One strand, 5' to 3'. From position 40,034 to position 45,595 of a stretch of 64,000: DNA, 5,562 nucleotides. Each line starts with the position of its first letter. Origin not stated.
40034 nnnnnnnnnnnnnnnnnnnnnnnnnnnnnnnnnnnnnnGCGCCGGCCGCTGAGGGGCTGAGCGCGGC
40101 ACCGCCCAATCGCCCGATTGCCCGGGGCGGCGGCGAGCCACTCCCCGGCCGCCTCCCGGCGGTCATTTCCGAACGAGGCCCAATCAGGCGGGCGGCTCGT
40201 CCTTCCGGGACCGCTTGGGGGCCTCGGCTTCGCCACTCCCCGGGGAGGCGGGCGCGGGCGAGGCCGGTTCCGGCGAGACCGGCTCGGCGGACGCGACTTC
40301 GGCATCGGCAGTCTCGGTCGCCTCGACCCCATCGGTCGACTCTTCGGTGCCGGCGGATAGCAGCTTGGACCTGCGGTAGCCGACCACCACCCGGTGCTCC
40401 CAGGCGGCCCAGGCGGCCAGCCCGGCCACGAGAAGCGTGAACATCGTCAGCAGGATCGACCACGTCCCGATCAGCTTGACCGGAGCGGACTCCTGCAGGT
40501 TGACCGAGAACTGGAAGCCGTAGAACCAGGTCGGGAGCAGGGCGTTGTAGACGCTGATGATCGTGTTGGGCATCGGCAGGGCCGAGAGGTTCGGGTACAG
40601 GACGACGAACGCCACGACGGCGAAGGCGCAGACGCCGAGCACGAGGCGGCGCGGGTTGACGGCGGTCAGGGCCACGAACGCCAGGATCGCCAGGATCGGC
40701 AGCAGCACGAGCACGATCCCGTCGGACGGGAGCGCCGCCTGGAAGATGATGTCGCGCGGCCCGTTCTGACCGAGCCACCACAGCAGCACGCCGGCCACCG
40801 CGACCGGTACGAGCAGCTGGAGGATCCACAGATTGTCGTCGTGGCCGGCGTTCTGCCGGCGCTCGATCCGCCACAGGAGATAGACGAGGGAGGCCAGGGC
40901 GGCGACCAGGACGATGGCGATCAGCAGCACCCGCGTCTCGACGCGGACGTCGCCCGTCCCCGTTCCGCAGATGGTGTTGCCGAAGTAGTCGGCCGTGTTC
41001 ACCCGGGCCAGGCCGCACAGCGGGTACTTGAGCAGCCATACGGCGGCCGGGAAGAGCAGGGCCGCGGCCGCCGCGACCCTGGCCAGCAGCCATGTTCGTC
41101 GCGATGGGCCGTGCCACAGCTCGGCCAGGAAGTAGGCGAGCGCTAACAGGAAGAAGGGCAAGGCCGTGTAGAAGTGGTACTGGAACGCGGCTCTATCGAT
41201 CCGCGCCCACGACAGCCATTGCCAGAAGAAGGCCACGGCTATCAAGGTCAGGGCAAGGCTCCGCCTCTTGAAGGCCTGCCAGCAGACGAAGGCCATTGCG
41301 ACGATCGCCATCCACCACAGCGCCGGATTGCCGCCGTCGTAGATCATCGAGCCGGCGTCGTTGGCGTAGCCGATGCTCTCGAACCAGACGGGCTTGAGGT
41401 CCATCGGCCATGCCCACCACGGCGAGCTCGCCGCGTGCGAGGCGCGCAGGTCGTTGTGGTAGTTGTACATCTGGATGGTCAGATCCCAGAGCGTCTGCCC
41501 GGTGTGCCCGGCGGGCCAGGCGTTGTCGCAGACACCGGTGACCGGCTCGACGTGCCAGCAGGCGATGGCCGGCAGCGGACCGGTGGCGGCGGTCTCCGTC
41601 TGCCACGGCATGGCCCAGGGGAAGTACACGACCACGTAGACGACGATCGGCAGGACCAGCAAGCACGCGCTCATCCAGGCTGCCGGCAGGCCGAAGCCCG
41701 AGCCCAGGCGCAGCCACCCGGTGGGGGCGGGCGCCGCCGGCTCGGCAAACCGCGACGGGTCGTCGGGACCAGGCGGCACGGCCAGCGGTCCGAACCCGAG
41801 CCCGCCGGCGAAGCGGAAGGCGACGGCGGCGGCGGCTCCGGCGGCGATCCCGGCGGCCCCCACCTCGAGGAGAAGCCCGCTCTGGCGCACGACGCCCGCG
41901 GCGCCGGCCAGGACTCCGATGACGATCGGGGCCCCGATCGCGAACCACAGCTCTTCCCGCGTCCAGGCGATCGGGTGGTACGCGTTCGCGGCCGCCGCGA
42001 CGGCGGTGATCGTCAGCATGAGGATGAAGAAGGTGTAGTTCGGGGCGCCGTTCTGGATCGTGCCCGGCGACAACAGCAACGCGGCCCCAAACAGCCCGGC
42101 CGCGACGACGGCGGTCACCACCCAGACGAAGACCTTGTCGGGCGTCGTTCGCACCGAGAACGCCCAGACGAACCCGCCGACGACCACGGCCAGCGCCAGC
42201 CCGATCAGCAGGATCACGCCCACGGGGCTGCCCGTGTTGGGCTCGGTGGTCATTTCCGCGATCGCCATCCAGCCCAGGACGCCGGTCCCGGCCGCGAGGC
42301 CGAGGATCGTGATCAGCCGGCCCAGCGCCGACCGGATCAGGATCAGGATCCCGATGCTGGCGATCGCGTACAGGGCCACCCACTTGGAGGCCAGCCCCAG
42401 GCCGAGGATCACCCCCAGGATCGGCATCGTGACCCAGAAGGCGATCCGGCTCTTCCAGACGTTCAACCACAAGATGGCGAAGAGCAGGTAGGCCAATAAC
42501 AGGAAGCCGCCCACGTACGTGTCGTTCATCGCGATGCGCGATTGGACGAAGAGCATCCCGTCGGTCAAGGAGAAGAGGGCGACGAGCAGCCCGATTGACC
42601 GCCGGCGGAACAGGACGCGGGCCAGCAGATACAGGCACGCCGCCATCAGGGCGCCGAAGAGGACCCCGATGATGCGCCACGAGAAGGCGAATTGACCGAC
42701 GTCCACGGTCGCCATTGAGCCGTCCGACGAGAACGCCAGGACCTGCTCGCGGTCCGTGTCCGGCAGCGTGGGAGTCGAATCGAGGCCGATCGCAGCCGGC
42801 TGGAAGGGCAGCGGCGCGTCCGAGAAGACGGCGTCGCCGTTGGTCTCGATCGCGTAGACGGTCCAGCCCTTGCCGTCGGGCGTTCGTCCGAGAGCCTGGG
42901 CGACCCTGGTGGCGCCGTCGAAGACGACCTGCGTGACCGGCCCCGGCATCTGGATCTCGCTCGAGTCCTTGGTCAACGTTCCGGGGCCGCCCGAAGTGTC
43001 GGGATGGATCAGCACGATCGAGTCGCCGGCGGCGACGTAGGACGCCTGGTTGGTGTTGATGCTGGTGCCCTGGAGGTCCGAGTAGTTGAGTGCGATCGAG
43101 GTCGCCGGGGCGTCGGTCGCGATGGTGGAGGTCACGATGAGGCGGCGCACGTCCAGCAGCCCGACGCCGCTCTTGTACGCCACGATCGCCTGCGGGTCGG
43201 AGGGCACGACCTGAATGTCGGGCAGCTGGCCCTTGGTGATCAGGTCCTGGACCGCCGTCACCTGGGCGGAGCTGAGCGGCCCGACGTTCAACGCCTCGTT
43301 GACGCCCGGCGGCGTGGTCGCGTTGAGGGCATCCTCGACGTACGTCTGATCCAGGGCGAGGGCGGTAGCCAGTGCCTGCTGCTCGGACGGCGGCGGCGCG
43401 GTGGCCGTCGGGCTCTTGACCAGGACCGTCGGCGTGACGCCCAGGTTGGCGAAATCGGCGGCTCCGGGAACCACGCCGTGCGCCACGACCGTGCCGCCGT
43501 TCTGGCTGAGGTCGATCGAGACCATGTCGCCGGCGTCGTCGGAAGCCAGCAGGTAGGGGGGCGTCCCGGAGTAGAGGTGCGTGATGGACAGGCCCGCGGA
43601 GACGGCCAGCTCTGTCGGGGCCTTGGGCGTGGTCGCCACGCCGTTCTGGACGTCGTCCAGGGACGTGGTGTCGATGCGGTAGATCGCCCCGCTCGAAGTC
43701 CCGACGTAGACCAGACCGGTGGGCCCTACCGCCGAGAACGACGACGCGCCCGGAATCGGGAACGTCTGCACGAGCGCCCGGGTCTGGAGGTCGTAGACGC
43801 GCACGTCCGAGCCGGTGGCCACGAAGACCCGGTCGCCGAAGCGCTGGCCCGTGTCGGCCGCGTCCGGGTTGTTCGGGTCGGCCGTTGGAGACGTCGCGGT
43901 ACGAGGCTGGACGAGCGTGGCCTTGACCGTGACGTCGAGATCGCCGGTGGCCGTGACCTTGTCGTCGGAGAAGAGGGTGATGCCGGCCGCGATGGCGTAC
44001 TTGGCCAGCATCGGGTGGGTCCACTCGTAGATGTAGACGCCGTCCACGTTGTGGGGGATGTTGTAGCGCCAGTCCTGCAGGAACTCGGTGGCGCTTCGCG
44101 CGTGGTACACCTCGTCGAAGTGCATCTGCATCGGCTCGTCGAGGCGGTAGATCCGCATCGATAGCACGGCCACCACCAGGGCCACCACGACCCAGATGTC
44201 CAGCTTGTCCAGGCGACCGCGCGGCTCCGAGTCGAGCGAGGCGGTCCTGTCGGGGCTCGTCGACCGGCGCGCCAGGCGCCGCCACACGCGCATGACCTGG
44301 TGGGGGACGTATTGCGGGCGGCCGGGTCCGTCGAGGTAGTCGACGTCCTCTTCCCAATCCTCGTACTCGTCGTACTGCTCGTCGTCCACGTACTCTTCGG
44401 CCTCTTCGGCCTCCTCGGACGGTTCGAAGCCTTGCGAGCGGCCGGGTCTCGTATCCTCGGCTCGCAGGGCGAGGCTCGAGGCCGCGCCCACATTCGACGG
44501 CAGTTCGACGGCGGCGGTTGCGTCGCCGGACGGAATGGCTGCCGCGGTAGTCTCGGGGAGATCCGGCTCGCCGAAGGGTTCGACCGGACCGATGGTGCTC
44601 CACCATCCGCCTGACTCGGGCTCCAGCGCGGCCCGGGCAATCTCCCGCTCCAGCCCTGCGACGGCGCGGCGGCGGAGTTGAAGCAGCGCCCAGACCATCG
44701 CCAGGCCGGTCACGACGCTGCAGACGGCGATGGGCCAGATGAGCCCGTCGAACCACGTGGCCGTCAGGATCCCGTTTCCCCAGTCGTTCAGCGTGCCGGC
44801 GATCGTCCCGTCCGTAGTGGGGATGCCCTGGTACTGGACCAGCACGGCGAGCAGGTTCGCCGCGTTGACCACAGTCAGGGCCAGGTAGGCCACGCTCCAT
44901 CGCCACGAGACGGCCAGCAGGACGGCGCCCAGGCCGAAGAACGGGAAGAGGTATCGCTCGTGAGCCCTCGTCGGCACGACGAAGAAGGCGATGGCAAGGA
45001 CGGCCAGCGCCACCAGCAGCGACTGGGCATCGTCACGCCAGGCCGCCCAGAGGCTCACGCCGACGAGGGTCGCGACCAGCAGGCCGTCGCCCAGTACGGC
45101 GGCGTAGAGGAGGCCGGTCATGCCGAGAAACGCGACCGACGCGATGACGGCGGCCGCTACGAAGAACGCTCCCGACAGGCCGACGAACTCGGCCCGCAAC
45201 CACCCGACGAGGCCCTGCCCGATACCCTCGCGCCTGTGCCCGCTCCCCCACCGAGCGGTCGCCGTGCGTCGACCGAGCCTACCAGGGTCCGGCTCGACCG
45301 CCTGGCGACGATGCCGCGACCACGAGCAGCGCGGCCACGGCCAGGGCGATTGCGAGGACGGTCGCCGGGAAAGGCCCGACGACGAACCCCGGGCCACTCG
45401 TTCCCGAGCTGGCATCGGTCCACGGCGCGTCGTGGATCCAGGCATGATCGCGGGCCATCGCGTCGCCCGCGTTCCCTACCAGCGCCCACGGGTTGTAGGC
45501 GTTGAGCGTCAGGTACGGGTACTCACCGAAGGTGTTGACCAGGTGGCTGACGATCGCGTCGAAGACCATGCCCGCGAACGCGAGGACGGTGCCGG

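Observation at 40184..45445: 1753-aa PMT-like GT-C protein with acidic linker and large beta-propeller-like periplasmic insert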

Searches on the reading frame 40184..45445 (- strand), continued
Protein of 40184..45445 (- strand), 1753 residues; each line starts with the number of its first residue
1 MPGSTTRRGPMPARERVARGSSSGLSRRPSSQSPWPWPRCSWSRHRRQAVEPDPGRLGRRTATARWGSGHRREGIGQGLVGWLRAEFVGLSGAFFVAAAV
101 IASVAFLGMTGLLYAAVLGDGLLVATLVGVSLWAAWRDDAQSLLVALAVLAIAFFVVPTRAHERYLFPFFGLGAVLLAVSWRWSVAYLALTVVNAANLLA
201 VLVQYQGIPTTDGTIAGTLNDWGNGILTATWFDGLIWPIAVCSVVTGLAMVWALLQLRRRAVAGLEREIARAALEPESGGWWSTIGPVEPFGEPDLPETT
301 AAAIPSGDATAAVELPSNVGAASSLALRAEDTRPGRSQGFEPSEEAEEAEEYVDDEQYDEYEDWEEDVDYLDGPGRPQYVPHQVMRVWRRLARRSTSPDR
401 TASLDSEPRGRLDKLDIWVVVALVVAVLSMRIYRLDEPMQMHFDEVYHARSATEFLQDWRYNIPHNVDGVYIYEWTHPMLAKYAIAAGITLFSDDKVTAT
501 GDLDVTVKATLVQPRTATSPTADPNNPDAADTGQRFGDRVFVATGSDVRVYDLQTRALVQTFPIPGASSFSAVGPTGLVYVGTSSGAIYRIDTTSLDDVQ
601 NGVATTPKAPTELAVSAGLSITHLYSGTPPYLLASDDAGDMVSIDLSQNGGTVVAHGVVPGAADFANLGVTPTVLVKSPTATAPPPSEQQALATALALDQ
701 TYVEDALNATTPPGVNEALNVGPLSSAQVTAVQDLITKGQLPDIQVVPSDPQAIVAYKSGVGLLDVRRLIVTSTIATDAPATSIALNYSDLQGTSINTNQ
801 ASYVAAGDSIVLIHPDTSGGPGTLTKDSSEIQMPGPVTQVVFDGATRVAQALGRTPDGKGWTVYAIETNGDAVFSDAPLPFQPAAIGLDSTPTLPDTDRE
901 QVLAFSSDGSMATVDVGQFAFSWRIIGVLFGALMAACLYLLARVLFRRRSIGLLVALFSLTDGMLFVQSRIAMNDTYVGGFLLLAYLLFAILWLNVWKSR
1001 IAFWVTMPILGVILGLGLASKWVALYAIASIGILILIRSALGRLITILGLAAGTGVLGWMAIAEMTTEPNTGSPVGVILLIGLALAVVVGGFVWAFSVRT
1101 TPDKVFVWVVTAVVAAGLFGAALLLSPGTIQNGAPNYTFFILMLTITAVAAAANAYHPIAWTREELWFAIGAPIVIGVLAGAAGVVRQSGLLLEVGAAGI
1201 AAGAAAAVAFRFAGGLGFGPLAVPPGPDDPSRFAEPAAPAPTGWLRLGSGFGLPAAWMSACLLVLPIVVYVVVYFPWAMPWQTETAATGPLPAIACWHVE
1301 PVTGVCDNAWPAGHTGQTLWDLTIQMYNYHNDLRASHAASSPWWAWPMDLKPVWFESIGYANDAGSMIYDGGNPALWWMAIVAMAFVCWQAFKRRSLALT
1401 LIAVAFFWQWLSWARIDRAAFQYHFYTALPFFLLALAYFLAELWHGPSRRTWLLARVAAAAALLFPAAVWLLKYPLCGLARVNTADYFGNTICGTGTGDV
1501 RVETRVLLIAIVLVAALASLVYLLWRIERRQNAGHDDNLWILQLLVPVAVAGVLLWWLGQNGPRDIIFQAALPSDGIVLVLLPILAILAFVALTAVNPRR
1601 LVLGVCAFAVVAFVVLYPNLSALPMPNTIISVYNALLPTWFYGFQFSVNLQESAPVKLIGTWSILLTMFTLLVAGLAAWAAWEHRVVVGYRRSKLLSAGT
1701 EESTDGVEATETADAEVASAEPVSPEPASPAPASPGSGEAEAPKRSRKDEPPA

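Call 10: find_encoding_contigs(protein=P0002, flank=6000, max_places=3)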
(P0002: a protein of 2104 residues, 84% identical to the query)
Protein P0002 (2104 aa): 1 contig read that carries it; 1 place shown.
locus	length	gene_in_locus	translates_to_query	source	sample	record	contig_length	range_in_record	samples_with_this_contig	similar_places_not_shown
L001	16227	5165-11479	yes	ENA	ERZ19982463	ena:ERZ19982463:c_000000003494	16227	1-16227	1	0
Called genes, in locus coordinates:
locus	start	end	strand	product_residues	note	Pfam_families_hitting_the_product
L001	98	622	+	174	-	PF02577:BFN_dom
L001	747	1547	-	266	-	PF00535:Glycos_transf_2, PF13641:Glyco_tranf_2_3 (weak)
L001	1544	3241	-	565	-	PF11028:TMEM260_N, PF13231:PMT_2 (weak)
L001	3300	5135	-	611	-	-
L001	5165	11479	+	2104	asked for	PF02366:PMT, PF16192:PMT_4TMC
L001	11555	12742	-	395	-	PF13439:Glyco_transf_4, PF13579:Glyco_trans_4_4, PF20706:GT4-conflict, PF00534:Glycos_transf_1, PF13692:Glyco_trans_1_4, PF13524:Glyco_trans_1_2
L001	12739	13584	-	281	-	PF13263:PHP_C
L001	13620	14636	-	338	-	PF03279:Lip_A_acyltrans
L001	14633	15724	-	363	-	PF03279:Lip_A_acyltrans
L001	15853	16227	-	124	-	?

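Call 11: find_encoding_contigs(protein=P0001, flank=10000, max_places=3)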
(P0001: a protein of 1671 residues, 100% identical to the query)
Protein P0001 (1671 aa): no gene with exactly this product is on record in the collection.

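Call 13: find_encoding_contigs(protein=P0003, flank=8000, max_places=3)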
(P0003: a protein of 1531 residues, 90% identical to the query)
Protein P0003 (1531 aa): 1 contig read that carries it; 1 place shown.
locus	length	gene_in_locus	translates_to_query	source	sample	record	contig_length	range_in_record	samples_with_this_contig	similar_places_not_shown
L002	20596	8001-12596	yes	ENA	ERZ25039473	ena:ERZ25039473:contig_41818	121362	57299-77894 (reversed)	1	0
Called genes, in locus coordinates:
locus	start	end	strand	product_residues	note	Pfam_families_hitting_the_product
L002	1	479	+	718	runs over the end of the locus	-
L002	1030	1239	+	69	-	-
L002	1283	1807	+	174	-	PF02577:BFN_dom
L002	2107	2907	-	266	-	PF00535:Glycos_transf_2, PF13641:Glyco_tranf_2_3 (weak)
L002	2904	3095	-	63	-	-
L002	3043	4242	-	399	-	PF11028:TMEM260_N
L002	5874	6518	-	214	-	-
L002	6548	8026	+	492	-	-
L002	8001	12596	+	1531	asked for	PF02366:PMT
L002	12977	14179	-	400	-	PF13439:Glyco_transf_4, PF13579:Glyco_trans_4_4, PF20706:GT4-conflict, PF00534:Glycos_transf_1, PF13692:Glyco_trans_1_4, PF13524:Glyco_trans_1_2 (faint)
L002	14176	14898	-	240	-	PF13263:PHP_C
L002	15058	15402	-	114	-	PF03279:Lip_A_acyltrans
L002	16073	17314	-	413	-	PF03279:Lip_A_acyltrans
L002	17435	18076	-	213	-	PF01066:CDP-OH_P_transf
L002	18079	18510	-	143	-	PF12840:HTH_20, PF01022:HTH_5, PF13412:HTH_24 (weak)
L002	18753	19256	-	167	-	-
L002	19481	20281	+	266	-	PF00083:Sugar_tr, PF07690:MFS_1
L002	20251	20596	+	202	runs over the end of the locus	PF07690:MFS_1 (weak)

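Call 80: search_protein_families(library=pfam, proteins=[P0017, P0069, P0114], max_evalue=0.01)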
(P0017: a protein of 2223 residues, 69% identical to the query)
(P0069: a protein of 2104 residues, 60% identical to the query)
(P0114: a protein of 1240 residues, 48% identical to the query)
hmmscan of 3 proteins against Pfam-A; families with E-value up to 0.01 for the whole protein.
P0017 (2223 aa): 5 families
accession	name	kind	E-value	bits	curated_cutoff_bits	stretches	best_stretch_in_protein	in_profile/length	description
PF01476.26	LysM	-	9.6e-12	45.1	20.9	1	1049-1095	1-43/43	LysM domain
PF02366.24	PMT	-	1.6e-09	38.1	22.7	1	1370-1487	83-199/245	Dolichyl-phosphate-mannose-protein mannosyltransferase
PF16192.10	PMT_4TMC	-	6.6e-09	36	32.4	1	1784-1930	4-170/202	C-terminal four TMM region of protein-O-mannosyltransferase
PF13231.12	PMT_2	-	0.00042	21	26.1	1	1368-1492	20-136/160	Dolichyl-phosphate-mannose-protein mannosyltransferase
PF23473.1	LysM3_LYK4_5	-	0.00074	20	29.3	1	1048-1076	4-32/48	LYK4/5 LysM3 domain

P0069 (2104 aa): 4 families
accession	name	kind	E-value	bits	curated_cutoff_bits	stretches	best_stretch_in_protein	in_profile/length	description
PF02366.24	PMT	-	1.2e-11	45.1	22.7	1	1270-1391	82-199/245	Dolichyl-phosphate-mannose-protein mannosyltransferase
PF16192.10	PMT_4TMC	-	1.3e-06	28.5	32.4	1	1669-1816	4-167/202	C-terminal four TMM region of protein-O-mannosyltransferase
PF09594.16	GT87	-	3.9e-06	27.2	25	1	9-169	1-144/237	Glycosyltransferase family 87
PF07695.17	7TMR-DISM_7TM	-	0.0074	16.7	29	1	1856-1977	67-179/205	7TM diverse intracellular signalling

P0114 (1240 aa): 3 families
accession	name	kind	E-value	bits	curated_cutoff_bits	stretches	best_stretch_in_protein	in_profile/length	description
PF16192.10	PMT_4TMC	-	7.9e-10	39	32.4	1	928-1071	8-172/202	C-terminal four TMM region of protein-O-mannosyltransferase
PF02366.24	PMT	-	7.3e-09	36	22.7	1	580-697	83-199/245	Dolichyl-phosphate-mannose-protein mannosyltransferase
PF13231.12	PMT_2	-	5.1e-05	24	26.1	1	576-702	18-140/160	Dolichyl-phosphate-mannose-protein mannosyltransferase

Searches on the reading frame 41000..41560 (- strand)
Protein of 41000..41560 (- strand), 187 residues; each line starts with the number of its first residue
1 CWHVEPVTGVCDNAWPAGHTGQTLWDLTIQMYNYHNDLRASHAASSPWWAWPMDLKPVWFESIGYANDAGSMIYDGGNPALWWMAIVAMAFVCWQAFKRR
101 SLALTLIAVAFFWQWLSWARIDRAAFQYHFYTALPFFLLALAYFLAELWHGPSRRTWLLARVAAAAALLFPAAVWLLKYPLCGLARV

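Call 48: search_solved_structures(query=window:41000-41560:-, max_evalue=10, show_alignments=3)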
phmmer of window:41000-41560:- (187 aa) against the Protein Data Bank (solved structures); distinct sequences matched with E-value up to 10: 7.
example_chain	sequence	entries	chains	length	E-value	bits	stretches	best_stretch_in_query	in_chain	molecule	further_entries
1kiy_A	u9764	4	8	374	1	12.1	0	30-52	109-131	trichodiene synthase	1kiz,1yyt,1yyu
2ps7_A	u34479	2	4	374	1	12.1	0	30-52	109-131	Trichodiene synthase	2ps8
1jfa_A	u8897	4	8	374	1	12.1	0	30-52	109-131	TRICHODIENE SYNTHASE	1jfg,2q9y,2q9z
1yj4_A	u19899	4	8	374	1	12.1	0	30-52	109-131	Trichodiene synthase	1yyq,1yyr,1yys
2aek_A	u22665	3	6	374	1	12.1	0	30-52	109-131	Trichodiene synthase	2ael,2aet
2ps4_A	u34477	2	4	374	1.3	11.7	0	30-52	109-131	Trichodiene synthase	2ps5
2ps6_A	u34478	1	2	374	1.5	11.6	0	30-52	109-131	Trichodiene synthase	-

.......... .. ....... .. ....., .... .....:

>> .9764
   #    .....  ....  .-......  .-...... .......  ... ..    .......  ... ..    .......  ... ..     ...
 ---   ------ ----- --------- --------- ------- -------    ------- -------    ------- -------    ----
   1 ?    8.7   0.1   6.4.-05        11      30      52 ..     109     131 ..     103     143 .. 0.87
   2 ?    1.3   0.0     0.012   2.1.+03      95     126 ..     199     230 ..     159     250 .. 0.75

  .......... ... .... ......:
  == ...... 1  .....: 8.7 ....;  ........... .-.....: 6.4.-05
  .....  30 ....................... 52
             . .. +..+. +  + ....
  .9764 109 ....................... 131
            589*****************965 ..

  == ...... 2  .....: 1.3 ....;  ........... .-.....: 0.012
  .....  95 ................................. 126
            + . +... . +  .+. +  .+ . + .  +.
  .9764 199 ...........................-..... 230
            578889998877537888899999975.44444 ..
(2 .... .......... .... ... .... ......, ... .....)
